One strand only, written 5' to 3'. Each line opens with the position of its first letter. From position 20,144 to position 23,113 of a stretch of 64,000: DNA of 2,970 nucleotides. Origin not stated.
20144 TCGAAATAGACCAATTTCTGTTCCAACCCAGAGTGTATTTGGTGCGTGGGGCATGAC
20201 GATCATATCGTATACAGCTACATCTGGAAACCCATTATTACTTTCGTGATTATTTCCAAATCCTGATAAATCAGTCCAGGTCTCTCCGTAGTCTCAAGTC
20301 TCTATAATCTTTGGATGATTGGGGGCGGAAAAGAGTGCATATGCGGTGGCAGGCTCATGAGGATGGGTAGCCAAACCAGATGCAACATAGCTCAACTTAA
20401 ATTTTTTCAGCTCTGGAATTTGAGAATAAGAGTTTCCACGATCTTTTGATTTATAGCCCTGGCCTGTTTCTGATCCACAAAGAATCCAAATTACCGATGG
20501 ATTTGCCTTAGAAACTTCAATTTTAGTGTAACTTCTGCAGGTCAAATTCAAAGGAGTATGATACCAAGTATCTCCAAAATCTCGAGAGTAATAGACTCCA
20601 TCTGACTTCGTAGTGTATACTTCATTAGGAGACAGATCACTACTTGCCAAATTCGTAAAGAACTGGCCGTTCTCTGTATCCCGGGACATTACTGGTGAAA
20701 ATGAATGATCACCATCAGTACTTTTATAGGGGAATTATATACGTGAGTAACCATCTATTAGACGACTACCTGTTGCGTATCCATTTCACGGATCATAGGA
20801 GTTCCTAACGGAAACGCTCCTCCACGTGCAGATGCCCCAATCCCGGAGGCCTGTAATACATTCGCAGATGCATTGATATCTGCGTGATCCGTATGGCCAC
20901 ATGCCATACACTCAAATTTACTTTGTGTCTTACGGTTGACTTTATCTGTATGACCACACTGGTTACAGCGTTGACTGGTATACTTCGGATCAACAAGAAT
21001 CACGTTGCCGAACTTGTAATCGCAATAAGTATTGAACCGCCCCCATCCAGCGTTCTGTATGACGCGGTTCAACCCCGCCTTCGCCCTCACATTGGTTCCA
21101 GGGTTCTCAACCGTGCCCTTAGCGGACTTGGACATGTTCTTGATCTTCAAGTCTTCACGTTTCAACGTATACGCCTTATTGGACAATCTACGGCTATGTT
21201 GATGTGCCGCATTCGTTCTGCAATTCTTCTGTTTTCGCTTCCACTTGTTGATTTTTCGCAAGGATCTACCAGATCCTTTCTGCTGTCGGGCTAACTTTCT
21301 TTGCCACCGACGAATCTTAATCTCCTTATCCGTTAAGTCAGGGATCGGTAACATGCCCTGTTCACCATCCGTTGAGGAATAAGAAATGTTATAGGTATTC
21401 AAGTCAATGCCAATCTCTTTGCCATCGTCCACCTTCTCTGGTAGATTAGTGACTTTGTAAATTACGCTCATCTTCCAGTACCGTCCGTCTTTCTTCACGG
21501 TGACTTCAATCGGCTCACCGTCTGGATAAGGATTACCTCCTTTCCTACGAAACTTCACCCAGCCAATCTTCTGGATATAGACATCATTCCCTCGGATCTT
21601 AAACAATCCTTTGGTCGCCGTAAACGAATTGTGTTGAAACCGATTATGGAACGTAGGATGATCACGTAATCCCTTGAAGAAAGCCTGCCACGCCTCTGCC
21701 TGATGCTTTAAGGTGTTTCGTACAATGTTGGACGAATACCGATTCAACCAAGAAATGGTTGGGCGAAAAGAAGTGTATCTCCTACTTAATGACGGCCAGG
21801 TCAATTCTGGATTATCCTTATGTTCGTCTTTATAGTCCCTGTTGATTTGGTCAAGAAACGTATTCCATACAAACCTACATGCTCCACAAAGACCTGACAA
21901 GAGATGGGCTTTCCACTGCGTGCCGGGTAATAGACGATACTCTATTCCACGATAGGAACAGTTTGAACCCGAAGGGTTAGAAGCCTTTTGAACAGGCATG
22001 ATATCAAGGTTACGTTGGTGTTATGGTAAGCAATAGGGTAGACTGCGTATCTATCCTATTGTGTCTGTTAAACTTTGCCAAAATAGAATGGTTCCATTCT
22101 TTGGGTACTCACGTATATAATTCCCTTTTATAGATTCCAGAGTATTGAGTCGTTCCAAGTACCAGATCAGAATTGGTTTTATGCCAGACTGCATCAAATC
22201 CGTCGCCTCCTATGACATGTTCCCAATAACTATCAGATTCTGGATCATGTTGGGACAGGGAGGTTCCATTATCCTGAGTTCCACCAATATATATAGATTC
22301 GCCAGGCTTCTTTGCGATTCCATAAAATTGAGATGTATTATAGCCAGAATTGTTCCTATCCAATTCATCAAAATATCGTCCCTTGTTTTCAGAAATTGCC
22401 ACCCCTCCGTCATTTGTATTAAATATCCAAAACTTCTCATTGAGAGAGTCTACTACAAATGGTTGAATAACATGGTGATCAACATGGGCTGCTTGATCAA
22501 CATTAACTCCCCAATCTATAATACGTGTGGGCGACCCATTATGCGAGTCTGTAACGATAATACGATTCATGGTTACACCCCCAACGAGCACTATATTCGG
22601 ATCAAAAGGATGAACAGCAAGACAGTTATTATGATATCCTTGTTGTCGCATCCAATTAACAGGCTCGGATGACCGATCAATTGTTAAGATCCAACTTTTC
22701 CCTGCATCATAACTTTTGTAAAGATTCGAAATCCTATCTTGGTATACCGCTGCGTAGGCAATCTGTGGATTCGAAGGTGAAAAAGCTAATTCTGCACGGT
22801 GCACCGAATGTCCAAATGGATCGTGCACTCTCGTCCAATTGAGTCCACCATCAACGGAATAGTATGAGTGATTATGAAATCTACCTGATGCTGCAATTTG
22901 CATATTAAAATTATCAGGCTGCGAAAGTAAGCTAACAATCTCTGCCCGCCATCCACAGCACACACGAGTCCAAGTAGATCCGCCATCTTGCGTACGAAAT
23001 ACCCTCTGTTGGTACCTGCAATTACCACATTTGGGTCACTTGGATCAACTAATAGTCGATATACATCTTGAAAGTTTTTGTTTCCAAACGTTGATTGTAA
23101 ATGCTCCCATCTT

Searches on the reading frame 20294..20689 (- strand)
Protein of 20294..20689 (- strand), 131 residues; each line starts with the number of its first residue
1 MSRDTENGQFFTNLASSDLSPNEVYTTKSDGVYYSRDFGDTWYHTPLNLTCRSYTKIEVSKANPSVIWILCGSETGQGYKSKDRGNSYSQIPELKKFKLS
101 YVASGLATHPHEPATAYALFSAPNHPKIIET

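Call 14: search_protein_families(library=pfam, proteins=[window:20294-20689:-], max_evalue=0.01)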
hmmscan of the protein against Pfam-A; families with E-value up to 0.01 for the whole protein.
window:20294-20689:- (131 aa): 1 family
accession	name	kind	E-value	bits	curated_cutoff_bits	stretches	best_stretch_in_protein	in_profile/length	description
PF15902.12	Sortilin-Vps10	-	1.2e-05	24.8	33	1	7-93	21-114/446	Sortilin, neurotensin receptor 3,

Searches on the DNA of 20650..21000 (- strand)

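Call 49: build_rna_model(alignment_id=A3, structure=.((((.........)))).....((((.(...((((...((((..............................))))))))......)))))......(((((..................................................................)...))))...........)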
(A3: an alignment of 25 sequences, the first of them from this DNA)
Model R1 built from alignment A3 (25 sequences, 188 columns); structure: as given.
model positions 111; base pairs 22; branch points 2; effective number of sequences 2.12; information 0.59 bits per position. Calibrated on 0.2 Mb of random sequence (short: E-values are rough).
structure used (alignment columns):
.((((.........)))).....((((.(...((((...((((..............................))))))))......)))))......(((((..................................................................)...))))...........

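Call 50: search_with_rna_model(model_id=R1, sources=[window, L002], max_evalue=10, show_alignments=4)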
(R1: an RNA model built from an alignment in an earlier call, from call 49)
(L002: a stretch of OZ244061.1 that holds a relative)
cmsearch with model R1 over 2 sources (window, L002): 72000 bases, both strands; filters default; matches with E-value up to 10: 6.
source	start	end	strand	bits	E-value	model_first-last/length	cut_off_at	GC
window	20730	20851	-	114.7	2.7e-27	1-111/111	no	0.5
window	51591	51721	-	70.3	4.5e-16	1-111/111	no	0.5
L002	7261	7391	-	67.1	2.9e-15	1-111/111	no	0.5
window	22029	22125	+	15.9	0.025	1-111/111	no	0.38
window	27577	27696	+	12.9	0.14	1-111/111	no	0.36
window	61696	61769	-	11.5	0.33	1-111/111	no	0.47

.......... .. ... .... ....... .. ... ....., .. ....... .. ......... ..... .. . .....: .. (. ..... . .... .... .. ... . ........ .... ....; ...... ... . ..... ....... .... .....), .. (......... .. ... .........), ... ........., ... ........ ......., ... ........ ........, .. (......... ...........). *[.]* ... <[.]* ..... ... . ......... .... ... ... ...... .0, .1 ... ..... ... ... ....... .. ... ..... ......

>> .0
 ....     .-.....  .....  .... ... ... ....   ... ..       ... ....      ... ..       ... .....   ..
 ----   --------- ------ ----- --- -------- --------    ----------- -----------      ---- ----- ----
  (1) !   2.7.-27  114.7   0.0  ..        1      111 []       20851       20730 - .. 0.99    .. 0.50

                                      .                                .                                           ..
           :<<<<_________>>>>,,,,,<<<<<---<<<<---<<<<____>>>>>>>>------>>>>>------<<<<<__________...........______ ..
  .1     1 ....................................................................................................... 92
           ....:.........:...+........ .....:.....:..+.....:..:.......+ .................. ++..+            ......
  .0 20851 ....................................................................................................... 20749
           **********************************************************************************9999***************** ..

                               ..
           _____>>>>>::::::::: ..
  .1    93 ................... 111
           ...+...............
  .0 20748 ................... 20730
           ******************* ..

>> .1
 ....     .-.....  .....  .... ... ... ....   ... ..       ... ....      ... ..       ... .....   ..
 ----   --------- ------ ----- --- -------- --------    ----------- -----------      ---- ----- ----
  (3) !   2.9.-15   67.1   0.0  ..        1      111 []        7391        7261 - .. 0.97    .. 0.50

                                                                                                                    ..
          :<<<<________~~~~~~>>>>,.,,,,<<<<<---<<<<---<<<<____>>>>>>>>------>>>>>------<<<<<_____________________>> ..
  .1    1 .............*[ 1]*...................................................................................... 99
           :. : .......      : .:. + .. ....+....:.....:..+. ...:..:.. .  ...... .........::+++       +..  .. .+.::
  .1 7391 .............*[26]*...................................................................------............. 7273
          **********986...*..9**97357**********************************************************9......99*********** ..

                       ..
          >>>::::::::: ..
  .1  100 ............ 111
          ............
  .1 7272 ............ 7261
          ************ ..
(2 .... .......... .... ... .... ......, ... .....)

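Call 52: search_with_rna_model(model_id=R1, sources=[window, L001, L002, L003, L004, L005, L006, L007, L008, L009, L010, L011, L012, L013, L014, L015, L016, L017, L018, L019, L020, L021, L022, L023, L024, L025, L026, L027, L028, L029, L030, L031, L032, L033, L034, L035, L036, L037, L038, L039, L040, L041, L042, L043, L044, L045, L046, L047, L048, L049, L050, L051, L052, L053, L054, L055, L056, L057, L058, L059, L060, L061, L062, L063, L064, L065, L066, L067, L068, L069, L070, L071, L072, L073, L074, L075, L076, L077, L078, L079, L080, L081, L082, L083, L084, L085, L086, L087, L088, L089, L090, L091, L092, L093], max_evalue=0.01, make_alignment=true)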
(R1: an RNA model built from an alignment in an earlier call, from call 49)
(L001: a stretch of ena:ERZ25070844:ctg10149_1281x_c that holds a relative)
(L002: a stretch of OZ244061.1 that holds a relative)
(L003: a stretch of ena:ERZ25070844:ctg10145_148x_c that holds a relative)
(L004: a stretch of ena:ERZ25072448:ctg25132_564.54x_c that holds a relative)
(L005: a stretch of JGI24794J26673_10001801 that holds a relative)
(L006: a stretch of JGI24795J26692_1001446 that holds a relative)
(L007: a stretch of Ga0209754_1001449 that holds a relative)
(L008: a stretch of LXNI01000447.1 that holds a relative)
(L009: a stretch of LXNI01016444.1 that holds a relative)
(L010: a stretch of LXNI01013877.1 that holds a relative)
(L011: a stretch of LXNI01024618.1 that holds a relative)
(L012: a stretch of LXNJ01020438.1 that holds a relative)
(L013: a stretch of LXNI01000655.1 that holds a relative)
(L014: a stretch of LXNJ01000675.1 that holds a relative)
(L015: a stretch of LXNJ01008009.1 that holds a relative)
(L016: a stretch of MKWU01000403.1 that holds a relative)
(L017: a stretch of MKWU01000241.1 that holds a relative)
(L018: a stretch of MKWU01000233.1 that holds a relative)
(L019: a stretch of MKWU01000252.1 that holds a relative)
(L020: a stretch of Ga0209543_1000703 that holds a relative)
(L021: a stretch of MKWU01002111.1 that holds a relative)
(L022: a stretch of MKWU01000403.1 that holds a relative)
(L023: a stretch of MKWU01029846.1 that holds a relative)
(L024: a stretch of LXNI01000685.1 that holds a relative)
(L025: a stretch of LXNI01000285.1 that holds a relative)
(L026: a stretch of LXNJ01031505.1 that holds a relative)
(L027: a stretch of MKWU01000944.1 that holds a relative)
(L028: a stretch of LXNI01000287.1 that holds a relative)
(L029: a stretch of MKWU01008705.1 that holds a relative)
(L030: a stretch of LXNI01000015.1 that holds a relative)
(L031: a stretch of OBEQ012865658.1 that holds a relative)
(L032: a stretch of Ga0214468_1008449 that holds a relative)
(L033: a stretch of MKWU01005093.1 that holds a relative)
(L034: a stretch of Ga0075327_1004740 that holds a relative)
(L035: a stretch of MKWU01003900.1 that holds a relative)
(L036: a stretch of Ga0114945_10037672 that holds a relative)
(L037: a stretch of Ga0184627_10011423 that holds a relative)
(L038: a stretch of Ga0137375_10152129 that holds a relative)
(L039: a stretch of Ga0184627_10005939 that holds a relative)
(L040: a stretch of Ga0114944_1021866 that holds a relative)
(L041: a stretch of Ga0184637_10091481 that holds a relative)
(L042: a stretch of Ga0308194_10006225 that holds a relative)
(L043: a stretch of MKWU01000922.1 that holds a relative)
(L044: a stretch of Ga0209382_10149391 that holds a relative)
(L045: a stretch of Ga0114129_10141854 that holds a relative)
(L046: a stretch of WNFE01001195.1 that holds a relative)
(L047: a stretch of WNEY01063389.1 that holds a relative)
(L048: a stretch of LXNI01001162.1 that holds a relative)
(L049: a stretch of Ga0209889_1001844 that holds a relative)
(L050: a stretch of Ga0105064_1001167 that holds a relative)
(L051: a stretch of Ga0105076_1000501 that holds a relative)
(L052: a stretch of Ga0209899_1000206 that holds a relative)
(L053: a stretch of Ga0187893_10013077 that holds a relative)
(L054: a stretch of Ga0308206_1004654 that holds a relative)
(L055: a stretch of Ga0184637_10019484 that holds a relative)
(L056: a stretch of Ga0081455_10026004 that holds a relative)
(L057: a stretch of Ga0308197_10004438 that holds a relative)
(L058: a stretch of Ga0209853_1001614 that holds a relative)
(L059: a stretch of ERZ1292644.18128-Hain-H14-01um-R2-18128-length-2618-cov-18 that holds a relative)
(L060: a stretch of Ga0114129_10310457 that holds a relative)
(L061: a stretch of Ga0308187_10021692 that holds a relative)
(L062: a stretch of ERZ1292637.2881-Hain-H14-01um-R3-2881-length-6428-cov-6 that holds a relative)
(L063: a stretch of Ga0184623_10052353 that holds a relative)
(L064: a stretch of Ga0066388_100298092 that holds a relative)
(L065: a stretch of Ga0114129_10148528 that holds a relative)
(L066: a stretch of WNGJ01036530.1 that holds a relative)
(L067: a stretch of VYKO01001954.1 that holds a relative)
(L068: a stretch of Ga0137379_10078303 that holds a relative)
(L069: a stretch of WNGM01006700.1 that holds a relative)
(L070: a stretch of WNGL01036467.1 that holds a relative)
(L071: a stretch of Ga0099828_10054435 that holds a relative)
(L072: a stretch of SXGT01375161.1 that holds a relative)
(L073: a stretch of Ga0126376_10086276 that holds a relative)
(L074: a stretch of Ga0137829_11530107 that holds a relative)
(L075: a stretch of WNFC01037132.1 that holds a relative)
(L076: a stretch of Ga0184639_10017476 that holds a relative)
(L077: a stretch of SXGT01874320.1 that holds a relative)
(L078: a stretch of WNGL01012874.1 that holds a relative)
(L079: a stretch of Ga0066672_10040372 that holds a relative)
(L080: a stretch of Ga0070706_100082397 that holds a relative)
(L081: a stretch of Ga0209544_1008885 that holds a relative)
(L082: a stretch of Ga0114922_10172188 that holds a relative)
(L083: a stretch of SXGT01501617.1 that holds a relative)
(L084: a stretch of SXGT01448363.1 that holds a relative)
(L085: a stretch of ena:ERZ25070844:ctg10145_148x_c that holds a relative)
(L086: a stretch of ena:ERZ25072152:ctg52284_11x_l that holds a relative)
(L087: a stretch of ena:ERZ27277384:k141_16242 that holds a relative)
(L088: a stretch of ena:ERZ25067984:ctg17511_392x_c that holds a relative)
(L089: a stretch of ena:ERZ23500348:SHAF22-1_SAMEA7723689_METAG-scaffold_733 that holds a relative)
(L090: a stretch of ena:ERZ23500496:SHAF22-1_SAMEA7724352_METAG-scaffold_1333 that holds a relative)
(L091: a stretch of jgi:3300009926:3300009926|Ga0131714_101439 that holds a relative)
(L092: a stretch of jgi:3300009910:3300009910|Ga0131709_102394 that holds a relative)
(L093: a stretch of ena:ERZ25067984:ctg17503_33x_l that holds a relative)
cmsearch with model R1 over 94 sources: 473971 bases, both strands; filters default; matches with E-value up to 0.01: 46.
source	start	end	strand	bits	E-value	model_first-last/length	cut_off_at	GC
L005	1570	1680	+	119.7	9.9e-28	1-111/111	no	0.6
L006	1570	1680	+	119.7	9.9e-28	1-111/111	no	0.6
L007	1171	1281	+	119.7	9.9e-28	1-111/111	no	0.6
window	20730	20851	-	114.7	1.8e-26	1-111/111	no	0.5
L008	3619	3724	+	114.3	2.3e-26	1-111/111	no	0.55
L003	1380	1501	-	113.3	4.2e-26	1-111/111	no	0.54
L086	4155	4276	+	113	5e-26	1-111/111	no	0.52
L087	4170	4290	+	112.6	6.2e-26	1-111/111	no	0.54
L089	2277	2397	+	112.6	6.2e-26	1-111/111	no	0.54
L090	4170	4290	+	112.6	6.2e-26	1-111/111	no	0.54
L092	3069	3189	+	112.6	6.2e-26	1-111/111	no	0.54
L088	4170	4290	+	111.9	9.6e-26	1-111/111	no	0.53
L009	2040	2150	+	110.7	1.9e-25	1-111/111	no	0.54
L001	4158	4279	+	110.5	2.1e-25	1-111/111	no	0.51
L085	4158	4279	+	110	2.9e-25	1-111/111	no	0.55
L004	4140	4255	+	109.3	4.2e-25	1-111/111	no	0.48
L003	4137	4252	+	101.7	3.6e-23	1-111/111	no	0.52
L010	2280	2392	+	98.6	2.2e-22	1-111/111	no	0.57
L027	3731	3859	+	97.2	4.9e-22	1-111/111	no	0.66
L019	3676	3804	+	97.2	4.9e-22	1-111/111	no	0.67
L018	3673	3803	+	96.2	8.8e-22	1-111/111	no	0.67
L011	1377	1485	+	95.9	1e-21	1-111/111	no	0.52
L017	3676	3804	+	95.8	1.1e-21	1-111/111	no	0.68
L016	3676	3804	+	95.8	1.1e-21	1-111/111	no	0.68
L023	944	1072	+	95.7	1.1e-21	1-111/111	no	0.68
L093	4251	4349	+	95.2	1.5e-21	1-111/111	no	0.55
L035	3758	3864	+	90.6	2.2e-20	1-111/111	no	0.62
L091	4170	4275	+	88.3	8.8e-20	1-111/111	no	0.57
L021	3645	3773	+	84.1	9.9e-19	1-111/111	no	0.68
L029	2309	2437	+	83.7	1.2e-18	1-111/111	no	0.71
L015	3621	3732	+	83.3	1.6e-18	1-111/111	no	0.55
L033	3633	3778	+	83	1.8e-18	1-111/111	no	0.66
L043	3644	3761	+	79.9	1.1e-17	1-111/111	no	0.67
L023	1586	1741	+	74.4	2.7e-16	1-111/111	no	0.74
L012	1358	1472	+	71.2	1.7e-15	1-111/111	no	0.53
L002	7261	7391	-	67.1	1.9e-14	1-111/111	no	0.5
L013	3646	3748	+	62.1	3.5e-13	1-111/111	no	0.52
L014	3646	3747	+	58.4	3e-12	1-111/111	no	0.55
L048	3624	3758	+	54.6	2.7e-11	1-111/111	no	0.56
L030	3622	3747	+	54.2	3.4e-11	1-111/111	no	0.58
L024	3655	3780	+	52.5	9.4e-11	1-111/111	no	0.61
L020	3619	3744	+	47.7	1.5e-09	1-111/111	no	0.61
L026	1647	1781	+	47.3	2e-09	1-111/111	no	0.59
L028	3622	3756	+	46.8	2.6e-09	1-111/111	no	0.59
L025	3655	3780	+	46.2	3.7e-09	1-111/111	no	0.61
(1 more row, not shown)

Alignment A4: 46 matches aligned to the model, 245 columns, each read 5' to 3' on its own strand. Consensus structure (alignment columns), stored with it:
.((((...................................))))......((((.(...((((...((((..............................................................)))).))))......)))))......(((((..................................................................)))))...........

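Call 74: search_rna_families(source=window, start=20650, end=21000, threshold=evalue, max_evalue=10)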
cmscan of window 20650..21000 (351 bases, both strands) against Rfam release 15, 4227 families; matches with E-value up to 10: 1.
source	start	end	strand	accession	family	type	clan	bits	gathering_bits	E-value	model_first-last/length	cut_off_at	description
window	20854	20912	-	RF00622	CPEB3_ribozyme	Gene; ribozyme;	-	10.6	35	7.6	1-78/78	no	Mammalian CPEB3 ribozyme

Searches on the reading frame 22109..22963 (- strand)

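Call 14: search_protein_families(library=pfam, proteins=[window:22109-22963:-], max_evalue=0.01)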
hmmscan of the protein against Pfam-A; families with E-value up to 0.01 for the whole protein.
window:22109-22963:- (284 aa): 1 family
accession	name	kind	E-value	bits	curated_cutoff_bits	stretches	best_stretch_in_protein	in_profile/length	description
PF15902.12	Sortilin-Vps10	-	7.7e-08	32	33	1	24-109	39-126/446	Sortilin, neurotensin receptor 3,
